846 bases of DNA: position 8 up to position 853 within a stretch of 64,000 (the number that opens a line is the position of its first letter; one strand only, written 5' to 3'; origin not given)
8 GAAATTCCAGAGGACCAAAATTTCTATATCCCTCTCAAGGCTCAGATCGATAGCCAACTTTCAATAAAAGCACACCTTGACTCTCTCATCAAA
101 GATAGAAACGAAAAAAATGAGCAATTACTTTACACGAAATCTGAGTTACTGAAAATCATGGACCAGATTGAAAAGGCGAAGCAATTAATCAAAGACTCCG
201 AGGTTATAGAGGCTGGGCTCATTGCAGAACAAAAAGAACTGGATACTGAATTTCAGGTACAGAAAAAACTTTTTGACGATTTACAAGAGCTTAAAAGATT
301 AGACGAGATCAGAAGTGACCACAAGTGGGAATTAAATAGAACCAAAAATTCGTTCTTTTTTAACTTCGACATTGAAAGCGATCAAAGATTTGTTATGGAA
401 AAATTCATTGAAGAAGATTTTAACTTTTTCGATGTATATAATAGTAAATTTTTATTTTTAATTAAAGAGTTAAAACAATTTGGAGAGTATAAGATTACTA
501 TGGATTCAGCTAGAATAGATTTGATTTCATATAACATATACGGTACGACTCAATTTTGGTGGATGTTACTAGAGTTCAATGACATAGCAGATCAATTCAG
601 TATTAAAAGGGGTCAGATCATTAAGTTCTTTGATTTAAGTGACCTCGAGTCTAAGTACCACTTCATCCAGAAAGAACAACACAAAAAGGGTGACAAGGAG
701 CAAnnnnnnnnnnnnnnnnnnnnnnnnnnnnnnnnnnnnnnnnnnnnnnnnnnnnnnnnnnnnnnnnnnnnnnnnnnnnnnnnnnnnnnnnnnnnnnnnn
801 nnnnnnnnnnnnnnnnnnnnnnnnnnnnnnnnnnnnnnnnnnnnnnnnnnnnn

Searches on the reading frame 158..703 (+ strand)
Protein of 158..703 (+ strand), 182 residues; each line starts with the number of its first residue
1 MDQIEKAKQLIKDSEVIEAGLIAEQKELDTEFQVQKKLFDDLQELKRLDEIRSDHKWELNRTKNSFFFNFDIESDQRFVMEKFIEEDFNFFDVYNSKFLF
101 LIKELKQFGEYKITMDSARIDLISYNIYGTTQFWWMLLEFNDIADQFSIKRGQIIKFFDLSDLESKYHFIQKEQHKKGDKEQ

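Call 67: search_protein_families(library=pfam, alignment_id=A2, max_evalue=0.001)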
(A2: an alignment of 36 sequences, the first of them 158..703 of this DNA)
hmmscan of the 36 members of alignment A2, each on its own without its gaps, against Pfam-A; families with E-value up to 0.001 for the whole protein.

A. member 1, window:158-703:+ (182 aa): 1 family
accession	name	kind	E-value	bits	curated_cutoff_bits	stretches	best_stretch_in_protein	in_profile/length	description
PF11246.14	Phage_gp53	-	0.00053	20.2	21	1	89-147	27-83/200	Base plate wedge protein 53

B. families by the number of members that match (of 36 scanned): 12 families
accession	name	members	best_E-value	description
PF05658.19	YadA_head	2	1.2e-14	YadA head domain repeat (2 copies)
PF16075.10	DUF4815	1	2.2e-98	Domain of unknown function (DUF4815)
PF25691.1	BW3TFN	1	1.2e-26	Baseplate wedge 3 tail fiber network component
PF07087.16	DUF1353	1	2e-22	Protein of unknown function (DUF1353)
PF02945.21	Endonuclease_7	1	5.3e-14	Recombination endonuclease VII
PF22178.3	Gp5_trimer_C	1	5e-08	Bacteriophage T4 gp5 C-terminal trimerisation domain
PF04717.18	Phage_base_V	1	1.2e-07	Type VI secretion system/phage-baseplate injector OB domain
PF09374.15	PG_binding_3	1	4.3e-05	Predicted Peptidoglycan domain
PF05838.17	Glyco_hydro_108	1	5.5e-05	Glycosyl hydrolase 108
PF06715.18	Gp5_C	1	0.00015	Gp5 C-terminal repeat (3 copies)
PF06240.19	COXG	1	0.00031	Carbon monoxide dehydrogenase subunit G (CoxG)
PF11246.14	Phage_gp53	1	0.00053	Base plate wedge protein 53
